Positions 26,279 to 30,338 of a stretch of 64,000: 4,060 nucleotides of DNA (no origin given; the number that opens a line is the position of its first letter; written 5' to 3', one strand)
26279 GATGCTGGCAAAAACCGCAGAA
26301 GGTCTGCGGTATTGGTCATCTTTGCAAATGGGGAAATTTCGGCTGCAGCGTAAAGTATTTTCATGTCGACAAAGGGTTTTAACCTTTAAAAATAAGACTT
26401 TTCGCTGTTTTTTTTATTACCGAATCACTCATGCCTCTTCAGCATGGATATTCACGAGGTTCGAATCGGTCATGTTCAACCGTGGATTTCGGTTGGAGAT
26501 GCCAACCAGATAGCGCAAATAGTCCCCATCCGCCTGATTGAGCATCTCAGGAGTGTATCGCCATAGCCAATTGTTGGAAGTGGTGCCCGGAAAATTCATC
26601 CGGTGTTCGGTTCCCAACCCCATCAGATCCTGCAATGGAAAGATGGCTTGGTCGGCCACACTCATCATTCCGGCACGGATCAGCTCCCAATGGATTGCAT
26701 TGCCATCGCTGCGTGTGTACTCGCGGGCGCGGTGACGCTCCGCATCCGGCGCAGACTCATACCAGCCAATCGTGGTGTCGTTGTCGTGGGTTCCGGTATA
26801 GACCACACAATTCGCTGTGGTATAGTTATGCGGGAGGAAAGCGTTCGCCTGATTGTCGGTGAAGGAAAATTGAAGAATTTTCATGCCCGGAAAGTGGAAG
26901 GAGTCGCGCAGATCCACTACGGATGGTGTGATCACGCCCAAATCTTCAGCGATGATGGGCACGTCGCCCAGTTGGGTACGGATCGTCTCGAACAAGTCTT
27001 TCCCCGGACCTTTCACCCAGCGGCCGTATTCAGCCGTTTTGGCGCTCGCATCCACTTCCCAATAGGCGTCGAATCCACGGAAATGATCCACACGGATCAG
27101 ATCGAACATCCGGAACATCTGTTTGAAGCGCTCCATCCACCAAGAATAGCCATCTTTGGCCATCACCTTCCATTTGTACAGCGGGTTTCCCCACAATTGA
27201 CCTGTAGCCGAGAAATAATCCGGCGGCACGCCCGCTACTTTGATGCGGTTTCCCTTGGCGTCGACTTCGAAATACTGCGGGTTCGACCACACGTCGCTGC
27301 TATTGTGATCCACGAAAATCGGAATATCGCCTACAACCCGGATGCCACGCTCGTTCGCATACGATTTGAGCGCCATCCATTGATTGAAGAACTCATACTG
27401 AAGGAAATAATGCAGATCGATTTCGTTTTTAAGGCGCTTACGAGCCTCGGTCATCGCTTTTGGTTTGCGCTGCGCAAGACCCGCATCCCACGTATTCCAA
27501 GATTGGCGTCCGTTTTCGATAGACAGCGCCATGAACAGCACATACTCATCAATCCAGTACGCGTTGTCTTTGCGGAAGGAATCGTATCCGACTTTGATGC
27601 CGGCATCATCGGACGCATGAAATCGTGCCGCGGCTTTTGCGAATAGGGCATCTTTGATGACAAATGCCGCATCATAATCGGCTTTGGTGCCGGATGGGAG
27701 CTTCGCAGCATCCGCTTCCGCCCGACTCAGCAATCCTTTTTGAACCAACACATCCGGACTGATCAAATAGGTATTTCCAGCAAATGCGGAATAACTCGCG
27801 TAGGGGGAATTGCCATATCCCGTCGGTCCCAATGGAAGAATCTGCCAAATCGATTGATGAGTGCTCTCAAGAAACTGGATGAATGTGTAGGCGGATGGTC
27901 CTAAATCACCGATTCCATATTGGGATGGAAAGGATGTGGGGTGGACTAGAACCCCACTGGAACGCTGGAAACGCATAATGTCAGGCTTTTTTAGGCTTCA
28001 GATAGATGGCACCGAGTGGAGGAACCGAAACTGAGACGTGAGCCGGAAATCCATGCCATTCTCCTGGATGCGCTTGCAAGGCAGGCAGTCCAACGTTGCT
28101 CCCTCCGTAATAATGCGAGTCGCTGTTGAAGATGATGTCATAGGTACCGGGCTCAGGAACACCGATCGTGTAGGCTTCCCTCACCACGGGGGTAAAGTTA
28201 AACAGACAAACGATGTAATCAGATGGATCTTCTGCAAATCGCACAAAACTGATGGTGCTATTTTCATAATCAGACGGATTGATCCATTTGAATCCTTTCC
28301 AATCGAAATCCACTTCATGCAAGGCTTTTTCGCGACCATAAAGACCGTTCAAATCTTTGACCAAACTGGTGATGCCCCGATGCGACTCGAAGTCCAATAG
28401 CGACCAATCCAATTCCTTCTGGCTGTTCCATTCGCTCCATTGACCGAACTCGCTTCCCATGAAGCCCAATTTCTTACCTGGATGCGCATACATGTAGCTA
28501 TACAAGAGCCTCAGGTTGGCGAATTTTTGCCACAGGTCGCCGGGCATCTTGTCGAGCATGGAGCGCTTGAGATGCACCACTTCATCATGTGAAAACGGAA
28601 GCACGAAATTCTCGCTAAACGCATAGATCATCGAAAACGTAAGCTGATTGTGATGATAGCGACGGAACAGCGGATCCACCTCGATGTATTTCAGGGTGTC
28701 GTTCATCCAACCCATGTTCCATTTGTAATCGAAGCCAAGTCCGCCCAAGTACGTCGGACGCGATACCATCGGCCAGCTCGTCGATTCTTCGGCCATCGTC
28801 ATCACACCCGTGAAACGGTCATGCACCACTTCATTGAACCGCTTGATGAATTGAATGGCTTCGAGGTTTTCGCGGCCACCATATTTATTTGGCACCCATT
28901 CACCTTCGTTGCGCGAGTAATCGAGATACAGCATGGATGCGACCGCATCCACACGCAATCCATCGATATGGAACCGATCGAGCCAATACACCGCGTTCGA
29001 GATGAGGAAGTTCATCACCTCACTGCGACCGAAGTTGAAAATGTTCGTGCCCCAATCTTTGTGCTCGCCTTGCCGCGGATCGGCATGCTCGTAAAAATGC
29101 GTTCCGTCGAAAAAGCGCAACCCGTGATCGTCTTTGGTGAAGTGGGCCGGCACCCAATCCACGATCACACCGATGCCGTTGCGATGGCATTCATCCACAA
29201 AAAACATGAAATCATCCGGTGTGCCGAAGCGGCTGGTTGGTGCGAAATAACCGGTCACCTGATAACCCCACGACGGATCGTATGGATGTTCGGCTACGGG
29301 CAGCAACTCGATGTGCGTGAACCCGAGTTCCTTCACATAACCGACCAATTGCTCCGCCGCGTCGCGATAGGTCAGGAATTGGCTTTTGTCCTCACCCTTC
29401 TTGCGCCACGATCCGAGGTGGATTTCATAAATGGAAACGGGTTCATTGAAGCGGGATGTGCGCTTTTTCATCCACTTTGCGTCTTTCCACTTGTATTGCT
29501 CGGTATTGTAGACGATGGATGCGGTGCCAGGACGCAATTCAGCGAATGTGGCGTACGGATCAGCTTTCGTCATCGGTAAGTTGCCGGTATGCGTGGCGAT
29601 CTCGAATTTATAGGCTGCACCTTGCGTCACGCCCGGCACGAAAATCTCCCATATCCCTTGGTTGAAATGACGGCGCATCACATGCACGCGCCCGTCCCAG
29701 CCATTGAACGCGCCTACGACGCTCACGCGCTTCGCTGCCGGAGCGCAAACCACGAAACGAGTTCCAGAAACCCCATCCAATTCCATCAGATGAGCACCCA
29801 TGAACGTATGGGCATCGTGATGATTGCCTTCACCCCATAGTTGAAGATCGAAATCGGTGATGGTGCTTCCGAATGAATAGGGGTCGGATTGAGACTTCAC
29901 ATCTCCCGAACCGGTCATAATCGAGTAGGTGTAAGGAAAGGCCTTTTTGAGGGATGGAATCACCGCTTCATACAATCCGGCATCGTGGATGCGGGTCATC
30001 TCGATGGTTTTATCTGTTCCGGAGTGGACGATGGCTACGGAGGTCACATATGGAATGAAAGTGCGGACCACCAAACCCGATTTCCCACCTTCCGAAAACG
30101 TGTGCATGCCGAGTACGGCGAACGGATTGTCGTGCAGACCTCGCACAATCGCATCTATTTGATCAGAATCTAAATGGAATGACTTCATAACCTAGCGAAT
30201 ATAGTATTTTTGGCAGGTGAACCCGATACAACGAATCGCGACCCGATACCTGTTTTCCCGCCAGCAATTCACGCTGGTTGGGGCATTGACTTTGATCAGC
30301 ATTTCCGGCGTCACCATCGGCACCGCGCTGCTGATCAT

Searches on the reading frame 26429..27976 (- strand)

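Call 52: search_protein_families(library=pfam, proteins=[window:26429-27976:-], max_evalue=0.00001)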
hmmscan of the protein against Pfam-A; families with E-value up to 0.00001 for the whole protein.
window:26429-27976:- (515 aa): 1 family
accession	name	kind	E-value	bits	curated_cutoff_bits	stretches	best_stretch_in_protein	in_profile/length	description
PF02446.23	Glyco_hydro_77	-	1.2e-181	605.1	25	1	11-479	1-464/465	4-alpha-glucanotransferase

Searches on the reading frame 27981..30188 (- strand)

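Call 52: search_protein_families(library=pfam, proteins=[window:27981-30188:-], max_evalue=0.00001)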
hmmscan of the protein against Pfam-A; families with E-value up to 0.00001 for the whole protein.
window:27981-30188:- (735 aa): 4 families
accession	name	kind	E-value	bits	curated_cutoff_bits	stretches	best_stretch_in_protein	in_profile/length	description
PF22019.2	GlgB_N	-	1e-31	109.3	27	2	8-104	2-94/94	alpha-1,4-glucan branching enzyme GlgB, N-terminal domain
PF02922.24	CBM_48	-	2e-26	92.6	22.4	1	130-213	2-83/83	Carbohydrate-binding module 48 (Isoamylase N-terminal domain)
PF02806.24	Alpha-amylase_C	-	4.8e-21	75.3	21.2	1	635-732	1-94/95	Alpha amylase, C-terminal all-beta domain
PF00128.31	Alpha-amylase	-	2.2e-18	67.2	22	1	283-353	26-95/446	Alpha amylase, catalytic domain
